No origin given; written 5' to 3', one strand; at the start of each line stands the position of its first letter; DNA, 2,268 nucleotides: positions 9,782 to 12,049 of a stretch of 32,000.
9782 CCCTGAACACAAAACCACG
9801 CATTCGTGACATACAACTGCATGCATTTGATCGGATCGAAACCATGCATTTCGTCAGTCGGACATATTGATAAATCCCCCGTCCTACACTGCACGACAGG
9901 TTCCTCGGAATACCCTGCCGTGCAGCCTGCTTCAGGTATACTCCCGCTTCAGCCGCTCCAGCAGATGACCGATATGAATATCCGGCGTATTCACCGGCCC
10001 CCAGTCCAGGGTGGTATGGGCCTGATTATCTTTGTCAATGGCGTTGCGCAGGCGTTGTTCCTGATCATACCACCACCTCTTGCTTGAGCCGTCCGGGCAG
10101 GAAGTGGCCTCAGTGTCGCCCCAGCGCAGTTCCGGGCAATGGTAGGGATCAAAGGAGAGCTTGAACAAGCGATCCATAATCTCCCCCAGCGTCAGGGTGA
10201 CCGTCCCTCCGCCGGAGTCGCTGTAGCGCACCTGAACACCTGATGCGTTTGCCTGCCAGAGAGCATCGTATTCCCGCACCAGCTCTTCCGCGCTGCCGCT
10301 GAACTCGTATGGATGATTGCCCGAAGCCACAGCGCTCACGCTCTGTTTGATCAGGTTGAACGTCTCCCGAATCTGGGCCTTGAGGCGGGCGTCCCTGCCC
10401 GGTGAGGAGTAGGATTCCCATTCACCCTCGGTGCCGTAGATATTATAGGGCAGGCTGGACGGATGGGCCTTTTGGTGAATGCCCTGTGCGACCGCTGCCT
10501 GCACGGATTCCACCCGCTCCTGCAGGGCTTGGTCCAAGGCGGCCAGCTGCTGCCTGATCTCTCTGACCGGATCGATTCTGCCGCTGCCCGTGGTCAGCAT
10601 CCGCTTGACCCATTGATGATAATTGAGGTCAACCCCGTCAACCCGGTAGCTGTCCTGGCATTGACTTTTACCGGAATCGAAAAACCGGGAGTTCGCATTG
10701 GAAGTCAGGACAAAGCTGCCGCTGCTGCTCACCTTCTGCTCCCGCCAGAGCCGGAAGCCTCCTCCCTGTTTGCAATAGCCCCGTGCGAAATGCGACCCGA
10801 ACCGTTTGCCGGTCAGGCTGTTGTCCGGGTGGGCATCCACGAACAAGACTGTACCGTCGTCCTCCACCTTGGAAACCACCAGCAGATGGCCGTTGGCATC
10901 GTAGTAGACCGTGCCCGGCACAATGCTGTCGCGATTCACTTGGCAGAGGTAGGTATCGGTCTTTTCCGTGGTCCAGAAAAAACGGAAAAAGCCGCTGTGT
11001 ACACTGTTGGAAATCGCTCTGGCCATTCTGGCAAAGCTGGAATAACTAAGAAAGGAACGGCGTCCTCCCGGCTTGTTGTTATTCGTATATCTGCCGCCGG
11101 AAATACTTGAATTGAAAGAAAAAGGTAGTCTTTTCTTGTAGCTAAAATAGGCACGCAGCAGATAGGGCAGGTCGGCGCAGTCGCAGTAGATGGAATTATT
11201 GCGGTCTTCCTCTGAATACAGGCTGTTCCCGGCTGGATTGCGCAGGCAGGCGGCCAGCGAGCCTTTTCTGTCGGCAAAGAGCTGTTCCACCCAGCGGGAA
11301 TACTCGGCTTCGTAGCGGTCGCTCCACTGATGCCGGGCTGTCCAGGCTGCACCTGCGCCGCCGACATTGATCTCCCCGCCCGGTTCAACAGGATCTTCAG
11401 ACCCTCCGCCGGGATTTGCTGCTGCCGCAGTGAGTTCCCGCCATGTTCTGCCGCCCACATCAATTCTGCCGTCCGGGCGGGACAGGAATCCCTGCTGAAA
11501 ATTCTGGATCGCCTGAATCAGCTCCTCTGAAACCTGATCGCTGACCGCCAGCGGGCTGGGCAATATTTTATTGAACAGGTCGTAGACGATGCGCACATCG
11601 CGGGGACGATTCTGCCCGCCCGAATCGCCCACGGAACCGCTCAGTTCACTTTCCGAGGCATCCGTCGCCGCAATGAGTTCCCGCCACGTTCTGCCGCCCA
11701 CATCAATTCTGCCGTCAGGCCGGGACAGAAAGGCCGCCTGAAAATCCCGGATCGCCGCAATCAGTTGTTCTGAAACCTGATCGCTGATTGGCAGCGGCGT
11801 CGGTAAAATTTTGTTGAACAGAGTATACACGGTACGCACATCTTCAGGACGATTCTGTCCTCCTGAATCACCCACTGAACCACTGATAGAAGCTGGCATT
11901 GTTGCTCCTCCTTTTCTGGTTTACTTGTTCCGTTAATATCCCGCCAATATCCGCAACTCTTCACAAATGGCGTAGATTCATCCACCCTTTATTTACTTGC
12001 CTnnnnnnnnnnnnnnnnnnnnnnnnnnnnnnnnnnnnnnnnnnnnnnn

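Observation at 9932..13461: Two paralogous enzymes share a duplicated N-terminal module but carry different C-terminal peptidoglycan-type enzymes, and both lack signal peptides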

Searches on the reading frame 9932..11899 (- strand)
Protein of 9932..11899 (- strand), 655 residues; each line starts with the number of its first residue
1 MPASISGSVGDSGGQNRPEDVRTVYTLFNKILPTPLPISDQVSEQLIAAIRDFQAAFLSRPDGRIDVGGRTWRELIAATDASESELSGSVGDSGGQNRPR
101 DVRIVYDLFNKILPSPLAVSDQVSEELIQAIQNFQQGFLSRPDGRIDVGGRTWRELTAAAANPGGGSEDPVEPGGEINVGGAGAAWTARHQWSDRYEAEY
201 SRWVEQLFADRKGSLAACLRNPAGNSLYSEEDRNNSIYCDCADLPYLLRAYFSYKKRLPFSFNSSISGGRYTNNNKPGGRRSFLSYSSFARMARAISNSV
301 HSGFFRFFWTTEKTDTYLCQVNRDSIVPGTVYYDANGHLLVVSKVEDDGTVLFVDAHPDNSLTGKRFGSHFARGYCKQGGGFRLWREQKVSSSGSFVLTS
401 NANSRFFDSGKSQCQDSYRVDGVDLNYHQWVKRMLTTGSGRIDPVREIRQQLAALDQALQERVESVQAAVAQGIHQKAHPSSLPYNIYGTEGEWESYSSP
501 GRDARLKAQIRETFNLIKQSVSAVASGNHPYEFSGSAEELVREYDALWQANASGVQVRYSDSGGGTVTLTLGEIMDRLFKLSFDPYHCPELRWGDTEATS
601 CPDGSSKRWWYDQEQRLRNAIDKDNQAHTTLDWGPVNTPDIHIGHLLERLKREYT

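Call 5: search_protein_families(library=pfam, proteins=[window:9932-11899:-], max_evalue=0.01)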
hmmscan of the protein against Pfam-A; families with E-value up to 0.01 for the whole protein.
window:9932-11899:- (655 aa): 2 families
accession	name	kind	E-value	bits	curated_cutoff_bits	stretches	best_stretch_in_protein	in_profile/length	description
PF01471.23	PG_binding_1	-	5.7e-05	23.7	23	0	19-66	3-50/57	Putative peptidoglycan binding domain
PF14030.11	DUF4245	-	0.0025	18.3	30.1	0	44-92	103-144/165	Protein of unknown function (DUF4245)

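Call 8: search_solved_structures(query=window:9932-11899:-, max_evalue=1, show_alignments=2)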
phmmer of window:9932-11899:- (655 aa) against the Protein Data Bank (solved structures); distinct sequences matched with E-value up to 1: 4.
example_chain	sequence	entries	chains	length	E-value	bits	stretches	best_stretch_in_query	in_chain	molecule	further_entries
1bqh_B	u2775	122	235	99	0.81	11.6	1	309-335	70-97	PROTEIN (BETA-2-MICROGLOBULIN ) | CD1 | PROTEIN (BETA-2 MICROGLOBULIN)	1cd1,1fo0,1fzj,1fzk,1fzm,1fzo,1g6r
3rgv_D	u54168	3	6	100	0.82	11.5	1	309-335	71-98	Beta-2-microglobulin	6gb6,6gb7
1bz9_B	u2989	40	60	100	0.82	11.5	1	309-335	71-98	PROTEIN (CLASS I HISTOCOMPATIBILITY ANTIGEN) | BETA-2 MICROGLOBULIN, BETA CHAIN | BETA-2 MICROGLOBULIN BETA CHAIN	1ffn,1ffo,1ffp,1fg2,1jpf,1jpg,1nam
7p0a_B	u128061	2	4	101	0.84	11.5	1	309-335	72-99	Beta-2-microglobulin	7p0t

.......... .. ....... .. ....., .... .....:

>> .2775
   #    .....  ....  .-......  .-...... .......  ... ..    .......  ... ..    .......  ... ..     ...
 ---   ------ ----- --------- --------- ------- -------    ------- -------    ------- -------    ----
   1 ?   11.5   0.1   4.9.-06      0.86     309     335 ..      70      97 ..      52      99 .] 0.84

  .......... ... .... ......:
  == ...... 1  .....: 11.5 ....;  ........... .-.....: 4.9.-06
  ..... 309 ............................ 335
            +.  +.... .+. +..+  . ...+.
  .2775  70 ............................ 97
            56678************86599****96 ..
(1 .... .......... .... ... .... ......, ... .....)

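Call 9: search_protein_families(library=ncbifam, proteins=[window:9932-11899:-], max_evalue=0.01)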
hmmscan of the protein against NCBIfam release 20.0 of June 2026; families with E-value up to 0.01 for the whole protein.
window:9932-11899:- (655 aa): 0 families

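Call 10: find_homologous_proteins(query=window:9932-11899:-, max_evalue=0.001)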
Query window:9932-11899:- (655 aa): 444 proteins with E <= 0.001 among 8000 candidates; the best 120 are listed.
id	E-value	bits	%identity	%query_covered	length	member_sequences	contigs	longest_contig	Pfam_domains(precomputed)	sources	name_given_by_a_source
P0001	0.0e+0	1270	82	100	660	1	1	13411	-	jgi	jgi:hypothetical protein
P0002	0.0e+0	1256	81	100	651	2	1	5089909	-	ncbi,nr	ncbi:MAG: hypothetical protein SD837_11575 [Candidatus Electrothrix scaldis]|nr:MAG: hypothetical pr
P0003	0.0e+0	1246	82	100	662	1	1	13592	-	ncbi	-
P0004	0.0e+0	1236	80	100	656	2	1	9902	-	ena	-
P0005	0.0e+0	1229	81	100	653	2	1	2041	-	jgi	jgi:hypothetical protein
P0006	0.0e+0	1209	80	100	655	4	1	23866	-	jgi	jgi:hypothetical protein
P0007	0.0e+0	1204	79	100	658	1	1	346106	PF01471.24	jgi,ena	jgi:hypothetical protein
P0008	0.0e+0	1196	78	100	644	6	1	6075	-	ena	-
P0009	0.0e+0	1189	76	100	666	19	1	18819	-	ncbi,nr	ncbi:MAG: hypothetical protein D3915_13025 [Candidatus Electrothrix sp. AU1_5]|nr:hypothetical prote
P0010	0.0e+0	1185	76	100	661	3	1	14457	-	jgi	jgi:hypothetical protein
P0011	0.0e+0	1184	77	100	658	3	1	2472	-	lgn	-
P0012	0.0e+0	1175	75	100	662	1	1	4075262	PF01471.24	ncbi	ncbi:Peptidoglycan binding domain-containing protein [Candidatus Electrothrix laxa]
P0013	0.0e+0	1166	75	100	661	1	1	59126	-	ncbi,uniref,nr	ncbi:hypothetical protein H206_01804 [Candidatus Electrothrix aarhusensis]|uniref:Uncharacterized pr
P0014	0.0e+0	1153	74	100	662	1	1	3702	PF01471.24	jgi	jgi:hypothetical protein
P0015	0.0e+0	1150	74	100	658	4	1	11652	-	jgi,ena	-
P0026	4.9e-238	810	70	73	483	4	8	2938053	-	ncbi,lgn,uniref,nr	ncbi:MAG: hypothetical protein CDV28_10587 [Candidatus Electronema aureum]|uniref:Uncharacterized pr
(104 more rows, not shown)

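Call 17: find_encoding_contigs(protein=P0002, flank=10000, max_places=3)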
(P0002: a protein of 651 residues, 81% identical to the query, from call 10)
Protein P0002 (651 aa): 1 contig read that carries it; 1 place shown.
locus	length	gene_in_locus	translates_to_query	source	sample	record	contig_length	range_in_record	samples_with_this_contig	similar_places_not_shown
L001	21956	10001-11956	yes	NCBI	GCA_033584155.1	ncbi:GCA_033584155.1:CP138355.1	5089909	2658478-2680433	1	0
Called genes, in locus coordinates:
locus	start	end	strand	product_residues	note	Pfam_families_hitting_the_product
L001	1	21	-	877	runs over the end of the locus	PF03176:MMPL, PF02460:Patched (weak), PF12349:Sterol-sensing, PF03176:MMPL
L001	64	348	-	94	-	PF12840:HTH_20, PF01022:HTH_5, PF13601:HTH_34 (weak)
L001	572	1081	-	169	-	-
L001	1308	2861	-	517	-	PF00112:Peptidase_C1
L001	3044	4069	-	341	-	-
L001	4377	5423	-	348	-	PF02568:ThiI, PF18297:NFACT-R_2 (weak)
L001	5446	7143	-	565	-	PF02463:SMC_N, PF13175:AAA_15 (weak), PF13476:AAA_23 (weak)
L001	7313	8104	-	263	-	-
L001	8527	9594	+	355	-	PF01522:Polysacc_deac_1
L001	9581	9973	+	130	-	-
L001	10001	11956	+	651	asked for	-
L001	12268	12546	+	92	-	PF08681:TacA1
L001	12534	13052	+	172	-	PF00583:Acetyltransf_1 (weak), PF13673:Acetyltransf_10, PF13508:Acetyltransf_7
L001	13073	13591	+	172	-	PF02416:TatA_B_E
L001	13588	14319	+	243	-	PF00902:TatC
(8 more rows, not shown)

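Call 34: predict_structure(alignment_id=A1)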
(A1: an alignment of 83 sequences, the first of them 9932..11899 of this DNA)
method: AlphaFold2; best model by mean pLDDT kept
length: 655 residues; sequences in the alignment: 83
mean_pLDDT: 81.8   pTM: 0.75
mean pLDDT of the five models: 81.8, 81.0, 79.6, 78.1, 77.9
residues with pLDDT >= 90: 393; 70-90: 85; 50-70: 102; < 50: 75
segments of 3 or more residues with pLDDT < 50: 1-17, 32-42, 66-69, 83-98, 114-123, 162-173
pLDDT, mean of each block of 10 residues (from residue 1): 27 42 58 45 58 61 49 55 42 41 58 48 57 60 51 56 41 67 92 95 97 95 96 93 97 98 94 92 97 96 93 96 96 89 95 93 91 80 95 93 94 89 87 86 92 94 93 95 86 85 92 95 90 95 98 97 96 98 97 94 97 97 87 96 98 95
secondary structure, 60 per line:
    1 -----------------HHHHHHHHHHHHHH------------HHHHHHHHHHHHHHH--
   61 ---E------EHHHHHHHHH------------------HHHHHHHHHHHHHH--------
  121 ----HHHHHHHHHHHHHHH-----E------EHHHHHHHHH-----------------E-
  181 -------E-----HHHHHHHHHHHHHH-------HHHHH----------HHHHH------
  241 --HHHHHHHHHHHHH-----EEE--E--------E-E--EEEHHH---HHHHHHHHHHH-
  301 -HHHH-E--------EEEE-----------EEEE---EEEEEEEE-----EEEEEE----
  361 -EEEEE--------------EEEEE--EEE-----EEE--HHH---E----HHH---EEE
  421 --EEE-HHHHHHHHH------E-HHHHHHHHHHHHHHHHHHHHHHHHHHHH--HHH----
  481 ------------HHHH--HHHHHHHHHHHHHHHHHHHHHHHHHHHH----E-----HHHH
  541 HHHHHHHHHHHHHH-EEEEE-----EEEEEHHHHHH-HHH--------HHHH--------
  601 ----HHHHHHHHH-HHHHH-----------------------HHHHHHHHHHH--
elements in order: H18-31 H44-58 H72-80 H99-112 H125-139 H153-161 H194-207 H215-219 H230-234 H243-255 E261-263 E280-282 H289-299 H302-305 E316-319 E331-334 E338-345 E351-356 E362-366 E381-385 E388-390 E396-398 E418-420 E423-425 H427-435 H444-471 H493-496 H499-526 H537-554 E556-560 E566-570 H571-576 H589-592 H605-613 H615-619 H643-653
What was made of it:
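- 9932..11899 (-): Gene for the 655-aa leaderless protein: two PGB-type modules, a divergent CHAP-like Cys/His core (residues ~190-400) and a ~255-aa mostly helical C-terminal extension. AF2 pLDDT above 90 for residues 180-655 (call 34).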

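Call 36: fold_search(model_id=the predicted structure, library=pdb)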
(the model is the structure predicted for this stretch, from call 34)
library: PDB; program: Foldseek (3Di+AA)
matches with E <= 10: 133; with E <= 0.001: 0
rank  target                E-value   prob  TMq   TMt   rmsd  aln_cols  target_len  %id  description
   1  5b5r                  3.7e-01  0.03  0.08  0.11  21.2       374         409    9  Crystal structure of GSDMA3 (released 2016-06-15)
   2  6lwg_A                8.7e-01  0.03  0.07  0.13  20.2       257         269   12  Crystal structure of human NEIL1(P2G, E3Q, R242) bound to duplex DNA containing guanidinohydantoin (Gh) (released 2021-06-09)
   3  9o53_A                2.0e+00  0.03  0.07  0.11  19.2       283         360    9  Cryo-EM structure of the human SK2-4 chimera/calmodulin channel complex bound to a small molecule inhibitor (released 2025-07-09)
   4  5t1q_B                2.0e+00  0.04  0.09  0.14  19.0       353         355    8  2.15 Angstrom Crystal Structure of N-acetylmuramoyl-L-alanine Amidase from Staphylococcus aureus. (released 2017-06-07)
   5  5aqk_B                2.3e+00  0.09  0.08  0.26   8.4       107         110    9  Fragment-based screening of HSP70 sheds light on the functional role of ATP-binding site residues (released 2016-10-05)
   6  7nmq                  2.3e+00  0.03  0.07  0.11  21.6       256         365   11  Bacillus cereus HblL1 toxin component (released 2021-04-07)
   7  5t1q_D                2.7e+00  0.14  0.06  0.11   5.1        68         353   13  2.15 Angstrom Crystal Structure of N-acetylmuramoyl-L-alanine Amidase from Staphylococcus aureus. (released 2017-06-07)
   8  5t1q_C                2.9e+00  0.20  0.05  0.10   2.6        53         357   19  2.15 Angstrom Crystal Structure of N-acetylmuramoyl-L-alanine Amidase from Staphylococcus aureus. (released 2017-06-07)
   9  5a63_C                2.9e+00  0.08  0.08  0.17   9.5       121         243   13  Cryo-EM structure of the human gamma-secretase complex at 3.4 angstrom resolution. (released 2015-08-05)
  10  5aqs_D                2.9e+00  0.06  0.06  0.25  11.8       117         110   13  Fragment-based screening of HSP70 sheds light on the functional role of ATP-binding site residues (released 2016-10-05)
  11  2oer_A                2.9e+00  0.04  0.06  0.17  15.4       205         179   11  Probable Transcriptional Regulator from Pseudomonas aeruginosa (released 2007-01-30)
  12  8xyv_A                3.0e+00  0.11  0.08  0.32   7.6       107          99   19  De novo designed protein 0705-5 (released 2024-10-02)
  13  5t1q_A                3.3e+00  0.14  0.06  0.11   4.9        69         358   14  2.15 Angstrom Crystal Structure of N-acetylmuramoyl-L-alanine Amidase from Staphylococcus aureus. (released 2017-06-07)
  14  4tob_B                3.3e+00  0.11  0.09  0.30  15.1       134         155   10  1.95A resolution structure of BfrB (Q151L) from Pseudomonas aeruginosa (released 2015-02-11)
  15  4tob_F                3.8e+00  0.10  0.09  0.30  15.0       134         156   10  1.95A resolution structure of BfrB (Q151L) from Pseudomonas aeruginosa (released 2015-02-11)
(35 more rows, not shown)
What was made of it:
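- Tried and rejected: Foldseek against PDB found nothing significant (call 36).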

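Call 37: search_solved_structures(query=A1, max_evalue=10, show_alignments=3)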
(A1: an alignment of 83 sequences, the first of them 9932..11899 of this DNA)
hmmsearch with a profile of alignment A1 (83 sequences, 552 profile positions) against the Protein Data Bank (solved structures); distinct sequences matched with E-value up to 10: 4.
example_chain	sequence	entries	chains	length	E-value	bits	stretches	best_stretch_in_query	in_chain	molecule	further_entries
3i4u_A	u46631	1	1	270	0.073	14.8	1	92-189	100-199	ATP-dependent RNA helicase DHX8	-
6hys_A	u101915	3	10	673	0.37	12.5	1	98-189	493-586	ATP-dependent RNA helicase DHX8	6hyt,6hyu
28zi_A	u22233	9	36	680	0.37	12.4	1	98-189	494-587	ATP-dependent RNA helicase DHX8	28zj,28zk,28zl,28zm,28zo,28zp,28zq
28zs_A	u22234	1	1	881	0.52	12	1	98-189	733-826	Glutathione S-transferase class-mu 26 kDa isozyme,ATP-dependent RNA helicase DHX8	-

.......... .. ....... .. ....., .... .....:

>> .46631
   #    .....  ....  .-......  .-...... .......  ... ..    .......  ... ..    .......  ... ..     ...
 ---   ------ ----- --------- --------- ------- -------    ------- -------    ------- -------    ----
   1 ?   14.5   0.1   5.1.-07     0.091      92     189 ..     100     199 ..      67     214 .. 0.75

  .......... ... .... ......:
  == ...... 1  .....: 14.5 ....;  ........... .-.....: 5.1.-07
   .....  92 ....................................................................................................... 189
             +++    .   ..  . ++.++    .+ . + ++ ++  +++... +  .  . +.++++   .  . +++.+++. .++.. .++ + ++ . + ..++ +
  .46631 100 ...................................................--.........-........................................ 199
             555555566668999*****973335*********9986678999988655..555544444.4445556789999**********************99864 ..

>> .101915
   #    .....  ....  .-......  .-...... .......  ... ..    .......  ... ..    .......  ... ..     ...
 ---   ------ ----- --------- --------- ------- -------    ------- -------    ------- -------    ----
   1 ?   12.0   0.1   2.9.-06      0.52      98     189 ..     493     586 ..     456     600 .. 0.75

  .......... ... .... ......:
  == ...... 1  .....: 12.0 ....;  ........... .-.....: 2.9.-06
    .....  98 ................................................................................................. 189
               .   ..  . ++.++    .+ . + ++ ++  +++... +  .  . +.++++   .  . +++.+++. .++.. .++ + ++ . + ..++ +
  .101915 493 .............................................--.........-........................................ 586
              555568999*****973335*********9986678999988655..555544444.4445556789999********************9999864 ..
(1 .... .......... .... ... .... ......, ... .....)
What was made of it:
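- Tried and rejected: phmmer and a profile search against PDB found nothing (calls 8, 37).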

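Call 50: search_protein_families(library=phrogs, proteins=[window:9932-11899:-], max_evalue=0.01)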
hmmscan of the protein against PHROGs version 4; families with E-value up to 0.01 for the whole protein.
window:9932-11899:- (655 aa): 0 families
